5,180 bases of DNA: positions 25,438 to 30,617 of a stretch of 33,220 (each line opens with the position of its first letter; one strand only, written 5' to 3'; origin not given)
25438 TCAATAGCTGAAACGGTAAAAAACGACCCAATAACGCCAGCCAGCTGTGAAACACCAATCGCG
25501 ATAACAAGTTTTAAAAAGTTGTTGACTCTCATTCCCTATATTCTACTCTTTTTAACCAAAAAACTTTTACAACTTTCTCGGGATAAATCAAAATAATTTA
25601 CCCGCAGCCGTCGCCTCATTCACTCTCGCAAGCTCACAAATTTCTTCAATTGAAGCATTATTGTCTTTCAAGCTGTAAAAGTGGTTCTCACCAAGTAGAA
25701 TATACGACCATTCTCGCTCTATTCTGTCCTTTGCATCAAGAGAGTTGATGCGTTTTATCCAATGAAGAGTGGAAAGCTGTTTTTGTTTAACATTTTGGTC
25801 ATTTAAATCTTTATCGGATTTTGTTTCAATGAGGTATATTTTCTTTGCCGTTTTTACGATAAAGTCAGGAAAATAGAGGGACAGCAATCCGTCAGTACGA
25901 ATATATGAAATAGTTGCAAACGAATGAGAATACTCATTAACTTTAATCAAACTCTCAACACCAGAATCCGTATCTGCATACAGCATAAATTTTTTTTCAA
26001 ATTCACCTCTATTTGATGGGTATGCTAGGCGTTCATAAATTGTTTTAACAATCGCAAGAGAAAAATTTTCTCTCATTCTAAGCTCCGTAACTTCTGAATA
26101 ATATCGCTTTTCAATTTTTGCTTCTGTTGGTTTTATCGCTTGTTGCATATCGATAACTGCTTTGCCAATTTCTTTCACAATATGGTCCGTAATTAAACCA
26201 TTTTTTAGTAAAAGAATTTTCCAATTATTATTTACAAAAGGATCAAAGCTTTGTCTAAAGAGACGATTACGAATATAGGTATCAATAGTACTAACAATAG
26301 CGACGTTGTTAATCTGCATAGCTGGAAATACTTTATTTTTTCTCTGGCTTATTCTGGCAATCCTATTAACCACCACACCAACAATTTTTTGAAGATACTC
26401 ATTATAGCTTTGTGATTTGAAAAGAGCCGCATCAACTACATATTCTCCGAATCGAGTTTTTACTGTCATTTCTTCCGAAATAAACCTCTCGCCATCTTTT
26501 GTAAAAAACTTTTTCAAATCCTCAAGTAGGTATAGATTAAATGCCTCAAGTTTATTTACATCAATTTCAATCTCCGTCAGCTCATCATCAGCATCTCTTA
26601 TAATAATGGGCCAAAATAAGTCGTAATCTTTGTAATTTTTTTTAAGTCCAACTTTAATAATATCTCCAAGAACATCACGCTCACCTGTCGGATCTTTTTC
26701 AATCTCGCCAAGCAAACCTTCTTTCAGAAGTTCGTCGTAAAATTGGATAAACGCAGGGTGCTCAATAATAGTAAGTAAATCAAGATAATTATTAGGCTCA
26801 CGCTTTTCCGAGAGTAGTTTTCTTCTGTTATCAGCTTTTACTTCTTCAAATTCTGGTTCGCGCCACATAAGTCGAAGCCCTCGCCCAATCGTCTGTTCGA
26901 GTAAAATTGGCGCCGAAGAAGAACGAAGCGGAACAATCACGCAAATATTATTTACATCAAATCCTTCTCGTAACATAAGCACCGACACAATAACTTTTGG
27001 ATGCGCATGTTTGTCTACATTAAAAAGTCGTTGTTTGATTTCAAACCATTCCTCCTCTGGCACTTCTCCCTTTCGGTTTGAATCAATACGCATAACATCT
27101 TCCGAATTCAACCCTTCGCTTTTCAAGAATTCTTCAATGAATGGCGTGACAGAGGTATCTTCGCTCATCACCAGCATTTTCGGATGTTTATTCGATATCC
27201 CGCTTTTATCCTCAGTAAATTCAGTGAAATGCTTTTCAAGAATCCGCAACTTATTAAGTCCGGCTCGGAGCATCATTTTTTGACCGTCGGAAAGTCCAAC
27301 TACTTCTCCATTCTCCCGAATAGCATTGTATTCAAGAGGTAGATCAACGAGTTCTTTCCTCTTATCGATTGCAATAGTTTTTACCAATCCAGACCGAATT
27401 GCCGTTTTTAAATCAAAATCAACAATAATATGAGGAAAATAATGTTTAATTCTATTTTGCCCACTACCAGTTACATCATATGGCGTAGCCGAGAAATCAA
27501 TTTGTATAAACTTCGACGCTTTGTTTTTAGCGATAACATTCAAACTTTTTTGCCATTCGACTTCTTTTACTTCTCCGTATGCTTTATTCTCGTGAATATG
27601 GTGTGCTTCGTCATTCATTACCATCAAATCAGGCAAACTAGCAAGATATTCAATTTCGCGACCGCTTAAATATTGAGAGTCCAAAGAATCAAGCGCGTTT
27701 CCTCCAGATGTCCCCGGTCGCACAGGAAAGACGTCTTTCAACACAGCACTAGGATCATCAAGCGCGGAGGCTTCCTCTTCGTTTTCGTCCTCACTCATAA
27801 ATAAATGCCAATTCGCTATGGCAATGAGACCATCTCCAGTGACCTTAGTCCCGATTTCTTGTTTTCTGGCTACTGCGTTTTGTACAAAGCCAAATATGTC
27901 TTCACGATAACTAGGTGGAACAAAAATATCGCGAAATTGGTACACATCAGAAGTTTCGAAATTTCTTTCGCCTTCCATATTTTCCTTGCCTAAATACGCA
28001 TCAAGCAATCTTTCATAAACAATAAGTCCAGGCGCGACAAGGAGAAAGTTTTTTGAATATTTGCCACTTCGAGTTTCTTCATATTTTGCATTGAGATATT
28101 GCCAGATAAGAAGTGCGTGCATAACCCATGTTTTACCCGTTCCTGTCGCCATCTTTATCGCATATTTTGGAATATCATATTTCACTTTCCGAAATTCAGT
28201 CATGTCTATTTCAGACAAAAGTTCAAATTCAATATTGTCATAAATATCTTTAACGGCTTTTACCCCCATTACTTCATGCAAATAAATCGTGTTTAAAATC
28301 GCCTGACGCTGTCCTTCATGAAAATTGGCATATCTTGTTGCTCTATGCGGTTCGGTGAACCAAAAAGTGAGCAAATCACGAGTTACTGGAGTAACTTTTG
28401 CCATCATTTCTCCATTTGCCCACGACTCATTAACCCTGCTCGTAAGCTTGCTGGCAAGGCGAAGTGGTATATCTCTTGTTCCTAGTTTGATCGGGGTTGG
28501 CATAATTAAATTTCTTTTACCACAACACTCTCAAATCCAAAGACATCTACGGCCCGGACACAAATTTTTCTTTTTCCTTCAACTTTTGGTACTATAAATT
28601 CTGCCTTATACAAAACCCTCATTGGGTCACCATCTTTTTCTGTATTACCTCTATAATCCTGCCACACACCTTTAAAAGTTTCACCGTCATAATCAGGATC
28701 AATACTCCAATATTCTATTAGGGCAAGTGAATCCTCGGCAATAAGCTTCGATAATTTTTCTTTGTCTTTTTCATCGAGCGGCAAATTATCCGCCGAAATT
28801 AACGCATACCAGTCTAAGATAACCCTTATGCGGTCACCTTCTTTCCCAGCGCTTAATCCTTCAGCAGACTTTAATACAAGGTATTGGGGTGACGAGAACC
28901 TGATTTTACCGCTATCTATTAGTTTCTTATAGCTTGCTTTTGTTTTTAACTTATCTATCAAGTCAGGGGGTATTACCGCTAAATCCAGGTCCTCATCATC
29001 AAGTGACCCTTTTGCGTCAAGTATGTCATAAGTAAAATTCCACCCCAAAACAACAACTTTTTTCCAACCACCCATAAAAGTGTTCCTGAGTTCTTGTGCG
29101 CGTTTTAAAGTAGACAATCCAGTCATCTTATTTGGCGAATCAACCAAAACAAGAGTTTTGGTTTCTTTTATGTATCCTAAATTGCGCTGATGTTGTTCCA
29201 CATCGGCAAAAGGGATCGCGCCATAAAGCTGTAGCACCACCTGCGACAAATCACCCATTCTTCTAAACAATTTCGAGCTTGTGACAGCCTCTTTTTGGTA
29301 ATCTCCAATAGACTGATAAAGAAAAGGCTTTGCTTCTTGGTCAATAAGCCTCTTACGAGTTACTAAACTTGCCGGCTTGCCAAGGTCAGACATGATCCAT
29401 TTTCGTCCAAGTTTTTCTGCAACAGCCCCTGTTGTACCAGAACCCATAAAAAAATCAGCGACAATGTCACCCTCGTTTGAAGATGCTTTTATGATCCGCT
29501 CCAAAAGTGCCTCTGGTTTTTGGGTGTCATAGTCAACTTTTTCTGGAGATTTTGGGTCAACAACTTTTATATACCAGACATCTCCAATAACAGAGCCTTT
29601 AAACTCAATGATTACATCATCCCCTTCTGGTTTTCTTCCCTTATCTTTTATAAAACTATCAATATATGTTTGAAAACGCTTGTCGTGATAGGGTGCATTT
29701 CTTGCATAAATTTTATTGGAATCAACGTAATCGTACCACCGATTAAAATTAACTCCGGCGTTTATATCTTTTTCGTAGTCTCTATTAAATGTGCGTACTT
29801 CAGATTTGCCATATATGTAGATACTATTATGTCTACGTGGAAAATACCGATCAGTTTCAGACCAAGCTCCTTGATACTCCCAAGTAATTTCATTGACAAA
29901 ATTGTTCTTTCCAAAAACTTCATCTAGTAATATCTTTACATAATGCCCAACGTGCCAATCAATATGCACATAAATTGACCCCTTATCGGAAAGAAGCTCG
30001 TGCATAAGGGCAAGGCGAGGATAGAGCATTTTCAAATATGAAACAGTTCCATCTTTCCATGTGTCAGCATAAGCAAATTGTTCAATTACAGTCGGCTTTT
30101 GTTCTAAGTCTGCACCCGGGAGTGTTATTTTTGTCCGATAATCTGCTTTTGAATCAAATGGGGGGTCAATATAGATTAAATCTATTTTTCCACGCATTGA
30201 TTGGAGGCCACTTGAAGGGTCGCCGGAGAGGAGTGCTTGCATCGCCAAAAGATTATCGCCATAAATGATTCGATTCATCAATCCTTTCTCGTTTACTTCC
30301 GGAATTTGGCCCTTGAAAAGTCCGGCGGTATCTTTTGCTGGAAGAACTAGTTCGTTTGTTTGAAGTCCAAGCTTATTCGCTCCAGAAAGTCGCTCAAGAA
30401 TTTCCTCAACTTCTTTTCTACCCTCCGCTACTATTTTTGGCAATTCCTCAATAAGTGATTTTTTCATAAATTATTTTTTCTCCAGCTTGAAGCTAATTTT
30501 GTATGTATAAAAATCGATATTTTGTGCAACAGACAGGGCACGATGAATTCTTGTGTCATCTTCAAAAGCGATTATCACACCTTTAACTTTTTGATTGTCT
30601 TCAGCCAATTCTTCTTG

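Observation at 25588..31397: Type III R-M operon with a third, NucS-like nuclease gene in front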

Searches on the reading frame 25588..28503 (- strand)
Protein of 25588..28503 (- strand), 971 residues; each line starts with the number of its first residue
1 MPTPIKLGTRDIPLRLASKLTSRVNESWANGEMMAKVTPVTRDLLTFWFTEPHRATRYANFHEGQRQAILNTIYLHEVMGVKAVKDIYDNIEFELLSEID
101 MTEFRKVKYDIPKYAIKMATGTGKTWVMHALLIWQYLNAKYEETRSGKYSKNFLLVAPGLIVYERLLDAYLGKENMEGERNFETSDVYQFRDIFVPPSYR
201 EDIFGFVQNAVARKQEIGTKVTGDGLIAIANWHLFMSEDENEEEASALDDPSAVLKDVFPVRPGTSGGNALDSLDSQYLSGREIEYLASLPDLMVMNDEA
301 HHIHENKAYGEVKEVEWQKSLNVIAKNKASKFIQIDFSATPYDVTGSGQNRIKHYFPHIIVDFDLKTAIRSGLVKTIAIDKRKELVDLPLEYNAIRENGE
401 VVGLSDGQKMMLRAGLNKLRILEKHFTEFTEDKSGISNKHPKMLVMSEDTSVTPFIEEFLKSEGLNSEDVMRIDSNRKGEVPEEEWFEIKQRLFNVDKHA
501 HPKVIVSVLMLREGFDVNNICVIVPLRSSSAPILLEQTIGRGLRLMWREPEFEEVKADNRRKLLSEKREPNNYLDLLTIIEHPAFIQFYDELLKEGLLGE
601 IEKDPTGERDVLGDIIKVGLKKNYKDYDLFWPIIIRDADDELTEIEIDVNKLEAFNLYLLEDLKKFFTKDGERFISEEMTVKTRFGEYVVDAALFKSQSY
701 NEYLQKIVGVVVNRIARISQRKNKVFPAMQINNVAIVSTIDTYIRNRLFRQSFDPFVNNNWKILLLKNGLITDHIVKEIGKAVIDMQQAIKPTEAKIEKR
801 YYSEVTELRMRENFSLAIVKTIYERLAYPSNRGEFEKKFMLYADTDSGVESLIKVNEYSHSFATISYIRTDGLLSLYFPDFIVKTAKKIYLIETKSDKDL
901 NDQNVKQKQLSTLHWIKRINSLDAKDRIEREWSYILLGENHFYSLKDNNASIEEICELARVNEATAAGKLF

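Call 3: search_protein_families(library=pfam, proteins=[window:25588-28503:-], max_evalue=0.01)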
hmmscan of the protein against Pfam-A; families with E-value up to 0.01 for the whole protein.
window:25588-28503:- (971 aa): 3 families
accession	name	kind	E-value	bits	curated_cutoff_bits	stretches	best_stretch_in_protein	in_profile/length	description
PF04851.21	ResIII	-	2e-12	47.8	22.5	1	92-342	20-163/164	Type III restriction enzyme, res subunit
PF08722.17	Tn7_TnsA-like_N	-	0.00012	23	26.5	1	855-908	4-65/85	TnsA-like endonuclease N terminal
PF00271.37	Helicase_C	-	0.00061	20.5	23.5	1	437-544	12-108/110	Helicase conserved C-terminal domain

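Call 4: search_protein_families(library=padloc, proteins=[window:25588-28503:-], max_evalue=0.01)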
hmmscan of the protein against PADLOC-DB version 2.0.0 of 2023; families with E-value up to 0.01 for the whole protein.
window:25588-28503:- (971 aa): 4 families
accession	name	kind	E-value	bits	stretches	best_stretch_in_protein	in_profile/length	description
PDLC03648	REase_III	-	2.6e-28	96.6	2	278-548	119-357/871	Type III restriction enzyme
PDLC03647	REase_III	-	6.1e-06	22.6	1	503-594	508-584/989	Type III restriction enzyme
PDLC02704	PbeA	-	8e-05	19.3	1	292-373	384-451/682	PbeA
PDLC03042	REase_I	-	0.00011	17.7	1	494-546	779-831/1170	Type I restriction enzyme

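Call 6: search_protein_families(library=ncbifam, proteins=[window:25588-28503:-], max_evalue=0.01)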
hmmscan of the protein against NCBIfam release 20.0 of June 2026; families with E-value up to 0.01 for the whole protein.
window:25588-28503:- (971 aa): 5 families
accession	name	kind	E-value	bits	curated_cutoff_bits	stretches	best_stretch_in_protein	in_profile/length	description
NF046055.1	restr_BPTD_3080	equivalog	2.9e-62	210.9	800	2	16-466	70-486/970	BPTD_3080 family restriction endonuclease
NF012027.0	PRK15483.1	equivalog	5.7e-08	31.1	564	1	485-545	481-545/986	type III restriction-modification system endonuclease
NF008521.0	PRK11448.1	equivalog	2.2e-07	29.3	729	1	494-545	749-800/1123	type I restriction-modification system endonuclease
TIGR04095.1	dnd_restrict_1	equivalog_domain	5.3e-05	22.4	600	0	334-373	161-201/451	DNA phosphorothioation system restriction enzyme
NF053632.1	heli_RadD_YejH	equivalog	0.0003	19.2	720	1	492-546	289-343/573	DNA repair helicase RadD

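Call 31: find_encoding_contigs(protein=window:25588-28503:-, flank=10000, max_places=6)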
Protein window:25588-28503:- (971 aa): no gene with exactly this product is on record in the collection.

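Call 63: find_related_loci(query=window:25588-28503:-, collection=metagenome_contigs, flank=7000)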
Query window:25588-28503:- (971 aa) in metagenome_contigs; peptide patterns used: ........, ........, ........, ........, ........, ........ (x = any residue, [..] = any of these).
158 stretches matched a pattern; 118 encode a relative of the query (tblastn E <= 1e-3); the best 80 are kept; 79 distinct loci.
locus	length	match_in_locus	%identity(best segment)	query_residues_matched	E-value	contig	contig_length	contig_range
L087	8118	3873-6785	89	1-971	0e+0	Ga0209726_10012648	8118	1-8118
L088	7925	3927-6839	89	1-971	0e+0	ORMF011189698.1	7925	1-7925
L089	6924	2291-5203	89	1-971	0e+0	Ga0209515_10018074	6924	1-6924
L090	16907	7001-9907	87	1-969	0e+0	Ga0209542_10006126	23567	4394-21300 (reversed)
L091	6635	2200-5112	86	1-971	0e+0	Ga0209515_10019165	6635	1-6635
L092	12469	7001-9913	86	1-971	0e+0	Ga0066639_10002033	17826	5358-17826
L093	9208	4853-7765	83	1-971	0e+0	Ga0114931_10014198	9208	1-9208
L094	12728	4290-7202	79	1-971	0e+0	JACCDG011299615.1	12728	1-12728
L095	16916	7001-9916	78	1-971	0e+0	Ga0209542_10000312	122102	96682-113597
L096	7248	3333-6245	80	1-971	0e+0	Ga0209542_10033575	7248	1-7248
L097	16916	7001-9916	80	1-971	0e+0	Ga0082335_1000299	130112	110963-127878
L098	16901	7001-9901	80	1-968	0e+0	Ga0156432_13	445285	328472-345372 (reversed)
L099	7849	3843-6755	72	1-971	0e+0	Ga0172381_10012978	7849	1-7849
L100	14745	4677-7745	69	1-971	0e+0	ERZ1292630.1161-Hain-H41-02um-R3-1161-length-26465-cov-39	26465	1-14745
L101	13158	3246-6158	85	1-971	0e+0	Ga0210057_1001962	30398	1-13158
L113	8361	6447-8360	82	1-639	0e+0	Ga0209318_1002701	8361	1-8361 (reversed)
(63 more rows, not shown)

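Call 67: search_protein_families(library=pfam, proteins=[L087:2108-3793:+, L096:1555-3249:+, L090:6160-6990:+, L099:3142-3831:+, L101:2106-3239:+, L113:5824-6441:+, L089:5203-5985:+, L089:5988-6587:+, L097:4348-5040:+, L097:3627-4322:+], max_evalue=0.001)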
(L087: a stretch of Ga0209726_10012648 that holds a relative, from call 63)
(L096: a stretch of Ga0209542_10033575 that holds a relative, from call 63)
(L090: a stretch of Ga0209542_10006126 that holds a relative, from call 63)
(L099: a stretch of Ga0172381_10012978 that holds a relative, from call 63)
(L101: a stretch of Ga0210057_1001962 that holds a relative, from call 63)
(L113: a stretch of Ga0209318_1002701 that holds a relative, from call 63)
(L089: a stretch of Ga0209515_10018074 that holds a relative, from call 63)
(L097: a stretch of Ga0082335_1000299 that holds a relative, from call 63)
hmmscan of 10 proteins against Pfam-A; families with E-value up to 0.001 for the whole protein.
L087:2108-3793:+ (562 aa): 2 families
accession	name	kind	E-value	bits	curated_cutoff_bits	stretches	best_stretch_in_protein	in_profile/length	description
PF13749.12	HATPase_c_4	-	7.4e-12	45.5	26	1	317-396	3-84/89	Putative ATP-dependent DNA helicase recG C-terminal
PF04326.19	SLFN_AlbA_2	-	2.5e-06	28.4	25.3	1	15-145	1-117/118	Schlafen, AlbA_2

L096:1555-3249:+ (565 aa): 2 families
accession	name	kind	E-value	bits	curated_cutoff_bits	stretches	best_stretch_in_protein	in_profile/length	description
PF13749.12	HATPase_c_4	-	1.9e-12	47.5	26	1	319-396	5-84/89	Putative ATP-dependent DNA helicase recG C-terminal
PF04326.19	SLFN_AlbA_2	-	3.9e-07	31.1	25.3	1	15-143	1-115/118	Schlafen, AlbA_2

L090:6160-6990:+ (277 aa): 1 family
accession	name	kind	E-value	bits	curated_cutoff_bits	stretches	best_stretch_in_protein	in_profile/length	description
PF02498.22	Bro-N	-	1.6e-12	48.3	25.6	1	17-108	2-92/96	BRO family, N-terminal domain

L099:3142-3831:+ (230 aa): 2 families
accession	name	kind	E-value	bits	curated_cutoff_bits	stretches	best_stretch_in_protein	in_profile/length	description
PF13365.12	Trypsin_2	-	4.4e-13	50.6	27.6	1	40-198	1-144/144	Trypsin-like peptidase domain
PF00089.32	Trypsin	-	7.2e-05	23.1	20.6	1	41-204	28-200/220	Trypsin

L101:2106-3239:+ (378 aa): 2 families
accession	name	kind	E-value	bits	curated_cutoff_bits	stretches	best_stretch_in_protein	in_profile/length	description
PF02661.23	Fic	-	2.1e-18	67.4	24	1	124-229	1-93/93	Fic/DOC family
PF13784.11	Fic_N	-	3.9e-15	56.1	26.7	1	38-117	3-81/82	Fic/DOC family N-terminal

L113:5824-6441:+ (206 aa): 0 families

L089:5203-5985:+ (261 aa): 0 families

L089:5988-6587:+ (200 aa): 0 families

L097:4348-5040:+ (231 aa): 0 families

L097:3627-4322:+ (232 aa): 0 families

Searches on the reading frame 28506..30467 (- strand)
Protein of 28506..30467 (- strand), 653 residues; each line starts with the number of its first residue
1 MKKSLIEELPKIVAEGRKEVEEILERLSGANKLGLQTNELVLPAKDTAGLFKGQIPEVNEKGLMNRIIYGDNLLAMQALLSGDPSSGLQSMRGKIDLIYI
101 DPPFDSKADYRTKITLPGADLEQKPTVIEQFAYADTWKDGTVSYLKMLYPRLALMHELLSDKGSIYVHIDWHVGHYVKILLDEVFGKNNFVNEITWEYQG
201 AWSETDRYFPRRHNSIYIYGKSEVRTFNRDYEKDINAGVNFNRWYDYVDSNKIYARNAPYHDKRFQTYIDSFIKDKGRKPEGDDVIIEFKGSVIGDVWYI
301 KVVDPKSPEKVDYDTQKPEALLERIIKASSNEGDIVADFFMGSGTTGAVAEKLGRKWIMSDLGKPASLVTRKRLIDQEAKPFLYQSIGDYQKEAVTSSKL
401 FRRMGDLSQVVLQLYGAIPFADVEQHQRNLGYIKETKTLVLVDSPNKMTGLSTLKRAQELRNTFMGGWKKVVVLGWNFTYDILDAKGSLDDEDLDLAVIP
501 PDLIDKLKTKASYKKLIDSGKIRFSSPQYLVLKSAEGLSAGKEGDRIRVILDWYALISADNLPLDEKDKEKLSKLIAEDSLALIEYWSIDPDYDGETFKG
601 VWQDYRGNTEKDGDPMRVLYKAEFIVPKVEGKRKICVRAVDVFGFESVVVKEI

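Call 3: search_protein_families(library=pfam, proteins=[window:28506-30467:-], max_evalue=0.01)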
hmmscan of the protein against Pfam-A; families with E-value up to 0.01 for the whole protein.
window:28506-30467:- (653 aa): 1 family
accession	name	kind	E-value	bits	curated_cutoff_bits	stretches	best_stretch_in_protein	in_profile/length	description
PF01555.25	N6_N4_Mtase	-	4.9e-48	164.4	26.7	1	95-363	1-212/221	DNA methylase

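Call 4: search_protein_families(library=padloc, proteins=[window:28506-30467:-], max_evalue=0.01)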
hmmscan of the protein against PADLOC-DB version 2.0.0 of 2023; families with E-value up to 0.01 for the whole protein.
window:28506-30467:- (653 aa): 59 families (the best 25 are shown)
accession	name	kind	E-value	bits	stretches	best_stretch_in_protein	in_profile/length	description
PDLC03633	MTase_III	-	9.3e-78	260.4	1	62-649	75-612/616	Type III methyltransferase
PDLC03354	MTase_II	-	9.5e-53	177.7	2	39-261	36-244/425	Type II methyltransferase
PDLC03300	MTase_II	-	2.2e-50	169.5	2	290-378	192-280/302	Type II methyltransferase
PDLC03636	MTase_III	-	3.2e-48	162.9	3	308-374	339-405/575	Type III methyltransferase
PDLC03339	MTase_II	-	3.7e-47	159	1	79-375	6-272/399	Type II methyltransferase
PDLC03635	MTase_III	-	6.6e-44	148.7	2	65-236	219-367/708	Type III methyltransferase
PDLC03644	MTase_III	-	1.6e-42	144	2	62-226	36-191/542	Type III methyltransferase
PDLC03638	MTase_III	-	9.1e-41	138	2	89-260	397-544/816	Type III methyltransferase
PDLC03634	MTase_III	-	3.5e-36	123.3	2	61-289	91-303/621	Type III methyltransferase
PDLC03371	MTase_II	-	1.1e-33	114.8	1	77-377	11-255/260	Type II methyltransferase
PDLC03299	MTase_II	-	2.7e-29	100.6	2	293-374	176-257/296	Type II methyltransferase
PDLC03641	MTase_III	-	2.1e-26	90.7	2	91-225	123-265/657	Type III methyltransferase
PDLC03632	MTase_III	-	2.8e-26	89.9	2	62-198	160-296/983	Type III methyltransferase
PDLC03640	MTase_III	-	1.9e-21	74.1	2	65-219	44-196/654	Type III methyltransferase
PDLC03637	MTase_III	-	1.7e-18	64.6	1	65-224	122-266/513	Type III methyltransferase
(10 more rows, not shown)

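Call 6: search_protein_families(library=ncbifam, proteins=[window:28506-30467:-], max_evalue=0.01)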
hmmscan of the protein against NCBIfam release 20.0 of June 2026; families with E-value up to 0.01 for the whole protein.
window:28506-30467:- (653 aa): 3 families
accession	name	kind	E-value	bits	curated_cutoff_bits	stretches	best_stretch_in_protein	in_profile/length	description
NF008572.0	PRK11524.1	equivalog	1.6e-22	80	292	1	293-360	175-242/294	adenine-specific DNA-methyltransferase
NF050803.1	DnaMtaseCcrMCaul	equivalog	3.4e-18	65.7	830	1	312-375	185-248/350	adenine-specific DNA-methyltransferase CcrM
NF010253.0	PRK13699.1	subfamily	0.0012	18.5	244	1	313-362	144-193/226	DNA methyltransferase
